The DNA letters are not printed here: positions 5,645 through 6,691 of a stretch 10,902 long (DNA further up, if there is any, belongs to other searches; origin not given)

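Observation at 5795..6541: Divergently transcribed secreted lipoprotein with a W/Y/D-rich domain of uncertain identity; possible RlpA/expansin-like DPBB fold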

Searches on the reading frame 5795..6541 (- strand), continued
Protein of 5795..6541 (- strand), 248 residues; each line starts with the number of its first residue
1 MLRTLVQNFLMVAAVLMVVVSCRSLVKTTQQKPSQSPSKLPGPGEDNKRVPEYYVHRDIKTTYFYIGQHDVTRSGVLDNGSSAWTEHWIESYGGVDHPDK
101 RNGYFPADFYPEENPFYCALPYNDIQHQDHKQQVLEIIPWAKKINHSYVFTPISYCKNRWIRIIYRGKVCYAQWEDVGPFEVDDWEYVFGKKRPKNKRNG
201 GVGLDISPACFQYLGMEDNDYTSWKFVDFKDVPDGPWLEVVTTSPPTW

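Call 25: find_related_loci(query=A1, collection=genome_contigs, flank=8000)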
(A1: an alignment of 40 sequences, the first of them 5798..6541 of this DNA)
Query A1 (248 aa) in genome_contigs; peptide patterns used: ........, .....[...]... (x = any residue, [..] = any of these).
599 stretches matched a pattern (row limit reached: there are more); 597 encode a relative of the query (tblastn E <= 1e-3); the best 80 are kept; 80 distinct loci.
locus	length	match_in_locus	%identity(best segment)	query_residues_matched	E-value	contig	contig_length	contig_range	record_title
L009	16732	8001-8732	61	11-248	3e-104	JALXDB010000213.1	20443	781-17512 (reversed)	MAG: Spirochaetes bacterium isolate T2_metabat2_scaf2bin.224 T2_NODE_2260_length_20443_cov_2.208456, whole genome shotgu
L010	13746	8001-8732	58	1-248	8e-101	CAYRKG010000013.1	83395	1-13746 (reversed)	MAG TPA_asm: uncultured Spirochaetota bacterium isolate SRP323688_co1_269 genome assembly, contig: NODE_588_length_83395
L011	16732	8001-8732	57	1-248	1e-95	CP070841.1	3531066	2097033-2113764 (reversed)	MAG: Spirochaetota bacterium isolate bin100 chromosome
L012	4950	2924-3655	54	1-248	2e-93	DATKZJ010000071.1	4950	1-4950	MAG TPA_asm: Spirochaetota bacterium isolate SMAG_U14242 k141_72488, whole genome shotgun sequence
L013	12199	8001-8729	58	21-248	1e-90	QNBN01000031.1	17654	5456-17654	MAG: Spirochaetes bacterium isolate B62_G9 B62_Guay9_scaffold_02307, whole genome shotgun sequence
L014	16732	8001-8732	50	6-248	1e-80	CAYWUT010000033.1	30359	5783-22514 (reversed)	MAG TPA_asm: uncultured Spirochaetota bacterium isolate binchicken_co334_240 genome assembly, contig: NODE_2431_length_3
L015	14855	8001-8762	45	3-248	7e-77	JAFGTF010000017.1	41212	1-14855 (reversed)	MAG: Spirochaetes bacterium isolate Zod_Metabat.958 k87_1967403, whole genome shotgun sequence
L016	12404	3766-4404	49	29-248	6e-66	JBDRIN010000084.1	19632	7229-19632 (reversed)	MAG: archaeon isolate MEGAHIT-group-1.588 k141_430120, whole genome shotgun sequence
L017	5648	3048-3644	53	47-248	2e-64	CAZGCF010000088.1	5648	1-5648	MAG TPA_asm: uncultured Campylobacterales bacterium isolate binchicken_co291_189 genome assembly, contig: NODE_5777_leng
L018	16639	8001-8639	47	30-248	2e-63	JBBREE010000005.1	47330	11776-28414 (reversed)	MAG: Candidatus Moraniibacteriota bacterium isolate Co_metawrap_2488 Cmw_2488_k141_9690477_length_47330_cov_10.9992, who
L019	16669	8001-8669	47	23-248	1e-63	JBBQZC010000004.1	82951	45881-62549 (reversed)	MAG: Candidatus Moraniibacteriota bacterium isolate Co_metawrap_2195 Cmw_2195_k141_13588232_length_82951_cov_18.9991, wh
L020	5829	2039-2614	53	55-248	5e-63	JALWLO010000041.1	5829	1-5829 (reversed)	MAG: Campylobacterales bacterium isolate M17_metabat2_scaf2bin.065 M17_NODE_18668_length_5829_cov_1.732901, whole genome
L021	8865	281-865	51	52-248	5e-63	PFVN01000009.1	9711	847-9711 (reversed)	MAG: Candidatus Moranbacteria bacterium CG_4_9_14_3_um_filter_42_9 CG_4_9_14_3_um_filter_150_scaffold_7952_c, whole geno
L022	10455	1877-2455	51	53-248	1e-62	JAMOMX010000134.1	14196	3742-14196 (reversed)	MAG: Sulfurimonas sp. isolate 4281-140_metabat1_scaf2bin.066 4281-140_scaffold_1850_c1, whole genome shotgun sequence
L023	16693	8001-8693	44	2-248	1e-62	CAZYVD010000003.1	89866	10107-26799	MAG TPA_asm: uncultured bacterium isolate binchicken_co256_918 genome assembly, contig: NODE_153_length_89866_cov_7.8371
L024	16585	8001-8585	50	52-248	9e-63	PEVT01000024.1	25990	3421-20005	MAG: Candidatus Moranbacteria bacterium CG06_land_8_20_14_3_00_40_12 CG06_land_8_20_14_3.00_150_scaffold_483_c, whole ge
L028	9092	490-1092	52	45-248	4e-62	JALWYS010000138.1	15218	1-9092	MAG: Deltaproteobacteria bacterium isolate T2_metabat1_scaf2bin.029 T2_NODE_4048_length_15218_cov_3.662315, whole genome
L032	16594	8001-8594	49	44-245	4e-61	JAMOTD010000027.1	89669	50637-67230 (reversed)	MAG: Desulfurobacteriaceae bacterium isolate 4571-419_metabat1_scaf2bin.009 4571-419_scaffold_52_c1, whole genome shotgu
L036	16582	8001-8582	51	53-248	8e-61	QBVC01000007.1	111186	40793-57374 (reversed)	MAG: gamma proteobacterium symbiont of Ctena orbiculata isolate LUC_16_021_0_D _20, whole genome shotgun sequence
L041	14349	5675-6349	44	9-248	6e-60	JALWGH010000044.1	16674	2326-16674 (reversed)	MAG: Melioribacteraceae bacterium isolate T11_metabat2_scaf2bin.156 T11_NODE_1294_length_16674_cov_2.383393, whole genom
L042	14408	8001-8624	48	40-248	1e-59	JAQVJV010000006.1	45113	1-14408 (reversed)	MAG: Candidatus Moraniibacteriota bacterium isolate STE_71 NODE_1409_length_45113_cov_9.502090_Sandtown_E, whole genome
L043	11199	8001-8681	43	6-248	2e-59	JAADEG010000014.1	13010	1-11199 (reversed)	MAG: Thermodesulfobacteriota bacterium isolate L_MetaBat.182 contig-127_5296, whole genome shotgun sequence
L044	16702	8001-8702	44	12-248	2e-59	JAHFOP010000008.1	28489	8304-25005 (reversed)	MAG: Candidatus Moraniibacteriota bacterium isolate nzgw506 NODE_603_length_28490_cov_2.947090, whole genome shotgun seq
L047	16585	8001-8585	49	52-248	2e-59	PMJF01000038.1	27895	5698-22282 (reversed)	MAG: Candidatus Moraniibacteriota bacterium isolate fen_1326 73.20120600_E3D.118_contig_14256, whole genome shotgun sequ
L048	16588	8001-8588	51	52-248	2e-59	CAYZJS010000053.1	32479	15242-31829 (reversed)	MAG TPA_asm: uncultured Thermodesulfatator sp. isolate binchicken_co219_454 genome assembly, contig: k141_827005, whole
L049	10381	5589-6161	48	55-248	6e-59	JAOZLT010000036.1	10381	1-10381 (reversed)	MAG: Candidatus Gracilibacteria bacterium isolate GMC10.metabat2.93_sub NODE_5822_length_10381_cov_6.720705, whole genom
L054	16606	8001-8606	48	44-248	1e-58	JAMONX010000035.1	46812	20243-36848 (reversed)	MAG: Campylobacterales bacterium isolate 4281-140_metabat2_scaf2bin.081 4281-140_scaffold_168_c1, whole genome shotgun s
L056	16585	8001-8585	51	52-248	7e-59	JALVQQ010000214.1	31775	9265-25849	MAG: Deltaproteobacteria bacterium isolate A3_metabat2_scaf2bin.059 A3_NODE_415_length_31775_cov_2.237519, whole genome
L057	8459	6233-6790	47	56-243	1e-58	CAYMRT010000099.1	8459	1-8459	MAG TPA_asm: uncultured Desulfobacterales bacterium isolate binchicken_co219_51 genome assembly, contig: k141_185859, wh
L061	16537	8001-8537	51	57-237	3e-58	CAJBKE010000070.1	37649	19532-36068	MAG: uncultured Verrucomicrobia bacterium isolate Loc090907-1m_bin-436 genome assembly, contig: bin-436:70/70, whole gen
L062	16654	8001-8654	44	15-248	3e-58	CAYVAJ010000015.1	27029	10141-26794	MAG TPA_asm: uncultured Gammaproteobacteria bacterium isolate SRP144015_co1_62 genome assembly, contig: NODE_908_length_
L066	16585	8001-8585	48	52-248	7e-58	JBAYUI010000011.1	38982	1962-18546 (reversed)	MAG: Parcubacteria group bacterium isolate SO_2016_LW3_31 scaffold01564_LW162_2016, whole genome shotgun sequence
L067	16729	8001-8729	40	2-248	6e-58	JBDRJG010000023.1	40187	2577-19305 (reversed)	MAG: Candidatus Iainarchaeum archaeon isolate MEGAHIT-group-1.632 k141_3899559, whole genome shotgun sequence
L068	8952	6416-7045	45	33-248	4e-58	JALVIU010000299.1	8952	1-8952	MAG: Candidatus Atribacteria bacterium isolate A1_metabat1_scaf2bin.155 A1_NODE_4995_length_8952_cov_5.077960, whole gen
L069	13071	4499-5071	47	50-242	6e-58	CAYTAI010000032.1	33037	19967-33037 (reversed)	MAG TPA_asm: uncultured Verrucomicrobiota bacterium isolate SRP290908_co1_50 genome assembly, contig: NODE_1530_length_3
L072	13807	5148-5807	45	27-247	1e-57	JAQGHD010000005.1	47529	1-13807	MAG: Candidatus Saccharibacteria bacterium isolate RYN_424 scaffold_18179, whole genome shotgun sequence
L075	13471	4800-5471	40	2-242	2e-57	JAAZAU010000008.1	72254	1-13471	MAG: Parcubacteria group bacterium isolate AS06rmzACSIP_46 103971_AS06, whole genome shotgun sequence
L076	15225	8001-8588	47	52-248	1e-57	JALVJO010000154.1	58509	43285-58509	MAG: Deltaproteobacteria bacterium isolate A1_metabat2_scaf2bin.062 A1_NODE_56_length_58509_cov_42.335223, whole genome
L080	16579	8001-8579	48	53-248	4e-57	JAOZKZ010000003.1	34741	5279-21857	MAG: Campylobacterales bacterium isolate GMC10.concoct.254_sub NODE_362_length_34741_cov_13.219368, whole genome shotgun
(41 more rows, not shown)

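Call 26: fold_search(model_id=the predicted structure, library=pdb)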
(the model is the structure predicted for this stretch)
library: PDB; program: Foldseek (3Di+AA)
matches with E <= 10: 749; with E <= 0.001: 0
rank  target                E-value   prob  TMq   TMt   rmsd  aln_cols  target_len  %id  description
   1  4jp6                  4.4e-03  0.97  0.26  0.49   9.5       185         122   10  High resolution structure of a papaya barwin-like protein (released 2013-10-02)
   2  5ntb_A                2.5e-02  0.97  0.30  0.61   5.6       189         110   13  Streptomyces papain inhibitor (SPI) (released 2018-03-07)
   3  7ksn_A                4.6e-02  0.63  0.25  0.45  10.5       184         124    9  Crystal Structure of Sugarwin (released 2021-09-22)
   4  4jcw_A                8.1e-02  0.89  0.29  0.35   7.3       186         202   12  Crystal structure of Clavibacter michiganensis expansin in complex with cellopentaose (released 2014-03-05)
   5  9ms4_A                1.4e-01  0.84  0.29  0.34   7.0       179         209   12  Crystal structure of an expansin (Xa_EXLX1) from Xanthomonas sacchari (released 2025-05-21)
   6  1wlf                  1.5e-01  0.54  0.20  0.28   7.1       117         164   13  Structure of the N-terminal domain of PEX1 AAA-ATPase: Characterization of a putative adaptor-binding domain (released 2004-09-07)
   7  3d30                  1.8e-01  0.72  0.29  0.34   7.5       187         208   12  Structure of an expansin like protein from Bacillus Subtilis at 1.9A resolution (released 2008-10-14)
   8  7dvh_A                1.9e-01  0.84  0.18  0.49   3.9        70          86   17  Crystal structure of the computationally designed reDPBB_sym4 protein (released 2021-09-29)
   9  7di0_A                1.9e-01  0.84  0.19  0.49   4.0        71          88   15  Crystal structure of the rationally designed apDPBB_sym_79 protein (released 2021-09-29)
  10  7dg7                  1.9e-01  0.77  0.19  0.49   3.3        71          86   13  DPBB domain of VCP-like ATPase from Methanopyrus kandleri (released 2021-09-29)
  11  7dvh_B                2.0e-01  0.80  0.18  0.46   4.0        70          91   17  Crystal structure of the computationally designed reDPBB_sym4 protein (released 2021-09-29)
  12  7dg9                  2.2e-01  0.84  0.19  0.49   2.4        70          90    8  DPBB domain of VCP-like ATPase from Aeropyrum pernix (released 2021-09-29)
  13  7du7_A                2.2e-01  0.80  0.18  0.48   4.0        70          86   16  Crystal structure of the rationally designed mkDPBB_sym1 protein (released 2021-09-29)
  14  3sul                  2.3e-01  0.75  0.22  0.43   3.8       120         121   12  Crystal structure of cerato-platanin 3 from M. perniciosa (MpCP3) (released 2012-07-11)
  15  7du6                  2.4e-01  0.77  0.18  0.48   3.9        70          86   16  Crystal structure of the rationally designed mkDPBB_sym2 protein (released 2021-09-29)
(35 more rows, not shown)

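Call 32: search_protein_families(library=pfam, proteins=[L044:8820-12218:+, L062:8671-10920:+, L072:2933-4942:+, L024:8745-10649:+, L047:8693-12766:-, L075:5489-7954:-, L067:8808-10259:+, L044:12267-12878:+, L066:13875-15080:+], max_evalue=0.001)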
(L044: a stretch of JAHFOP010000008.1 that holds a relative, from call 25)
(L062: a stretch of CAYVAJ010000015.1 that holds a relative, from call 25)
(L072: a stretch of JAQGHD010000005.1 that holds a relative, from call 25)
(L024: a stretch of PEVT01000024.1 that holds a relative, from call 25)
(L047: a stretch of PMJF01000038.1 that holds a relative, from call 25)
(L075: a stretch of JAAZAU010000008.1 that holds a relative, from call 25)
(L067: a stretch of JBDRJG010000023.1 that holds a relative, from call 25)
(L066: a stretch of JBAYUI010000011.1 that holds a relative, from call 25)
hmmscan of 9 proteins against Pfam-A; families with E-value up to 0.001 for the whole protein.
L044:8820-12218:+ (1132 aa): 8 families
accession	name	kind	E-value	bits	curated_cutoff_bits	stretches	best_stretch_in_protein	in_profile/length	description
PF01522.26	Polysacc_deac_1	-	7e-36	123.4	23.1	1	482-588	2-107/124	Polysaccharide deacetylase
PF00535.33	Glycos_transf_2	-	7.1e-35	120.9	23.3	1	764-904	1-142/168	Glycosyl transferase family 2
PF13641.12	Glyco_tranf_2_3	-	7.5e-33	114.9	27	1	761-983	1-230/230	Glycosyltransferase like family 2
PF13632.12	Glyco_trans_2_3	-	2.6e-24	86.6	27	1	843-1036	1-195/198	Glycosyl transferase family group 2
PF00704.34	Glyco_hydro_18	-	7.5e-18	65.7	29.6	1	102-398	3-315/317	Glycosyl hydrolases family 18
PF13506.12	Glyco_transf_21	-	2.8e-12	46.9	21.7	1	831-980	21-172/174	Glycosyl transferase family 21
PF03142.21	Chitin_synth_2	-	7.5e-11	41.8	27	1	835-926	196-289/527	Chitin synthase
PF10111.15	Glyco_tranf_2_2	-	8.1e-09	35.8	27.3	1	764-863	1-104/276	Glycosyltransferase like family 2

L062:8671-10920:+ (749 aa): 7 families
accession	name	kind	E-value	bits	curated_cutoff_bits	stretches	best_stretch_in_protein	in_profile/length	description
PF00535.33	Glycos_transf_2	-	8.8e-34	117.3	23.3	1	379-542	1-166/168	Glycosyl transferase family 2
PF13641.12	Glyco_tranf_2_3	-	1.5e-26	94.3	27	1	378-597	3-230/230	Glycosyltransferase like family 2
PF13632.12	Glyco_trans_2_3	-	4e-25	89.2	27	1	459-664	3-192/198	Glycosyl transferase family group 2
PF01522.26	Polysacc_deac_1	-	4.9e-23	81.9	23.1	1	97-208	5-112/124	Polysaccharide deacetylase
PF03142.21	Chitin_synth_2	-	1.3e-13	51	27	1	450-543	197-292/527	Chitin synthase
PF13506.12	Glyco_transf_21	-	4.6e-13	49.4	21.7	1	442-595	18-173/174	Glycosyl transferase family 21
PF10111.15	Glyco_tranf_2_2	-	2.1e-08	34.5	27.3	1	379-484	1-111/276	Glycosyltransferase like family 2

L072:2933-4942:+ (669 aa): 2 families
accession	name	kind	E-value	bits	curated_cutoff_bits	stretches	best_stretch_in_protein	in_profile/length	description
PF01522.26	Polysacc_deac_1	-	5.9e-30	104.2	23.1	1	447-564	6-118/124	Polysaccharide deacetylase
PF17957.7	Big_7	-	5.5e-19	69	24.1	1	196-264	1-70/70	Bacterial Ig domain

L024:8745-10649:+ (634 aa): 2 families
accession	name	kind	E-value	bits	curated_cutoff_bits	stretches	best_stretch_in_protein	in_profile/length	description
PF01522.26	Polysacc_deac_1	-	8.8e-29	100.4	23.1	1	490-583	4-96/124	Polysaccharide deacetylase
PF00704.34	Glyco_hydro_18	-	9.8e-18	65.3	29.6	1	107-404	2-315/317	Glycosyl hydrolases family 18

L047:8693-12766:- (1357 aa): 3 families
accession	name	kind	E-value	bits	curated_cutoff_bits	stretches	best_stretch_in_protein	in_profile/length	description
PF01522.26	Polysacc_deac_1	-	5e-20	72.2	23.1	1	714-839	5-121/124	Polysaccharide deacetylase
PF16403.11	Bact_surface_Ig-like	-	1.8e-17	63.6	27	1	1171-1241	1-71/71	Bacterial surface protein, Ig-like domain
PF19403.5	SpaA_2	-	1.7e-10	41.8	25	1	461-548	4-96/96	Prealbumin-like fold domain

L075:5489-7954:- (821 aa): 8 families
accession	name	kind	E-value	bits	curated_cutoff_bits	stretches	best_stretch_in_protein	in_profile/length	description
PF13641.12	Glyco_tranf_2_3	-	2.5e-30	106.6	27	1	459-680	3-230/230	Glycosyltransferase like family 2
PF00535.33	Glycos_transf_2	-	1.6e-29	103.5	23.3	1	460-586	1-127/168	Glycosyl transferase family 2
PF01522.26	Polysacc_deac_1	-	4e-29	101.5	23.1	1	84-186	5-106/124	Polysaccharide deacetylase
PF13506.12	Glyco_transf_21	-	2.4e-16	60.1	21.7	1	523-677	16-172/174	Glycosyl transferase family 21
PF13632.12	Glyco_trans_2_3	-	1.6e-15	57.9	27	1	542-722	3-189/198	Glycosyl transferase family group 2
PF03142.21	Chitin_synth_2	-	3e-11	43.1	27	1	531-619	195-285/527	Chitin synthase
PF10111.15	Glyco_tranf_2_2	-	9.7e-07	29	27.3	1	460-671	1-226/276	Glycosyltransferase like family 2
PF01471.23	PG_binding_1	-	0.00091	19.8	23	0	308-345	2-38/57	Putative peptidoglycan binding domain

L067:8808-10259:+ (483 aa): 3 families
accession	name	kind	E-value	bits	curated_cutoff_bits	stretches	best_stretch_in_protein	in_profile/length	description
PF11617.13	Cu-binding_MopE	-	7.1e-14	52.2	27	1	278-308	1-30/30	Putative metal-binding motif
PF10096.14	DUF2334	-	1.5e-09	38.2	26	1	44-221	20-191/203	Uncharacterized protein conserved in bacteria (DUF2334)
PF01522.26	Polysacc_deac_1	-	3.8e-07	30.5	23.1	1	23-152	6-123/124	Polysaccharide deacetylase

L044:12267-12878:+ (203 aa): 1 family
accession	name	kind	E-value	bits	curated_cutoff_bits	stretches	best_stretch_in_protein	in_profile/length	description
PF09335.16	VTT_dom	-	3.5e-11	44.1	33.9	1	36-152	5-122/123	VTT domain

L066:13875-15080:+ (401 aa): 6 families
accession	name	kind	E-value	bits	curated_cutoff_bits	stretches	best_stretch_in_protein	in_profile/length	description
PF00534.26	Glycos_transf_1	-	3.8e-36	124.6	26.4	1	207-372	2-170/172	Glycosyl transferases group 1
PF13692.12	Glyco_trans_1_4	-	1.2e-30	107.1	27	1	222-360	3-142/142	Glycosyl transferases group 1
PF13439.12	Glyco_transf_4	-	6.6e-26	91.8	28.5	1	48-197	18-166/170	Glycosyltransferase Family 4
PF13579.12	Glyco_trans_4_4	-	2.4e-15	57.7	29.7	1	47-193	16-155/158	Glycosyl transferase 4-like domain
PF02350.25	Epimerase_2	-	2.5e-06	27.1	30.6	1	164-364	121-320/347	UDP-N-acetylglucosamine 2-epimerase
PF13477.12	Glyco_trans_4_2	-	5.5e-05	23.8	23.4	1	70-162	45-131/139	Glycosyl transferase 4-like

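Call 46: search_protein_families(library=pfam, proteins=[L017:2967-4379:+, L028:250-1815:+, L076:7545-9308:+, L032:7989-9344:+, L049:5664-6902:+, L069:3830-5131:+, L061:7455-8636:+, L056:7845-8867:+, L043:7995-9413:+, L057:6059-7525:+], max_evalue=0.01)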
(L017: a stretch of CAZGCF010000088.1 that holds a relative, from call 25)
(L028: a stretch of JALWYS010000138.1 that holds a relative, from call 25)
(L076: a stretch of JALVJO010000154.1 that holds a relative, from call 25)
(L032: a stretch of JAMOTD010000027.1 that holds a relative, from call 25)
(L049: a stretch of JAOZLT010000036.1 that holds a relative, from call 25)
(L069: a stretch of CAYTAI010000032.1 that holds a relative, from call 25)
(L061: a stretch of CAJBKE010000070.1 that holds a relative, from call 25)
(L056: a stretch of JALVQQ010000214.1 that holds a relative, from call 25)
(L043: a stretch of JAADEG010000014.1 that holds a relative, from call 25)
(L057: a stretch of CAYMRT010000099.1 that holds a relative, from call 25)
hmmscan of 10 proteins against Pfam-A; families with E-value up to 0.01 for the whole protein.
L017:2967-4379:+ (470 aa): 1 family
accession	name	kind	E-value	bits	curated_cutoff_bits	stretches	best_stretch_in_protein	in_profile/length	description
PF03537.19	Glyco_hydro_114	-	7.5e-89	297.4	27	1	237-463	1-230/231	Glycoside-hydrolase family GH114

L028:250-1815:+ (521 aa): 1 family
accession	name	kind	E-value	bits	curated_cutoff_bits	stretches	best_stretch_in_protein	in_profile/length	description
PF03537.19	Glyco_hydro_114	-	1.7e-80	270.1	27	1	289-512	1-228/231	Glycoside-hydrolase family GH114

L076:7545-9308:+ (587 aa): 1 family
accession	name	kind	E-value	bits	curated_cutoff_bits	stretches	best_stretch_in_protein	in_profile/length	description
PF03537.19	Glyco_hydro_114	-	2.7e-83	279.2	27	1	356-581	1-230/231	Glycoside-hydrolase family GH114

L032:7989-9344:+ (451 aa): 1 family
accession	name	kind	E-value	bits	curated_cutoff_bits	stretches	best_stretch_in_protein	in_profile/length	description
PF03537.19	Glyco_hydro_114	-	2.4e-87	292.5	27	1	216-439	1-228/231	Glycoside-hydrolase family GH114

L049:5664-6902:+ (412 aa): 1 family
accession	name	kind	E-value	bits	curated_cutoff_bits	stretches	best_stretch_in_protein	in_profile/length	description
PF03537.19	Glyco_hydro_114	-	3.9e-84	281.9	27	1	185-407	1-231/231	Glycoside-hydrolase family GH114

L069:3830-5131:+ (433 aa): 0 families

L061:7455-8636:+ (393 aa): 0 families

L056:7845-8867:+ (340 aa): 0 families

L043:7995-9413:+ (472 aa): 1 family
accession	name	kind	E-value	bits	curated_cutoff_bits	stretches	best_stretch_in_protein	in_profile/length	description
PF03537.19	Glyco_hydro_114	-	2e-87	292.7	27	1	240-462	1-227/231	Glycoside-hydrolase family GH114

L057:6059-7525:+ (488 aa): 1 family
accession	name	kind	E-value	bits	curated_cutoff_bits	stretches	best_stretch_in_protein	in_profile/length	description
PF03537.19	Glyco_hydro_114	-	2.2e-81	272.9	27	1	257-480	1-228/231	Glycoside-hydrolase family GH114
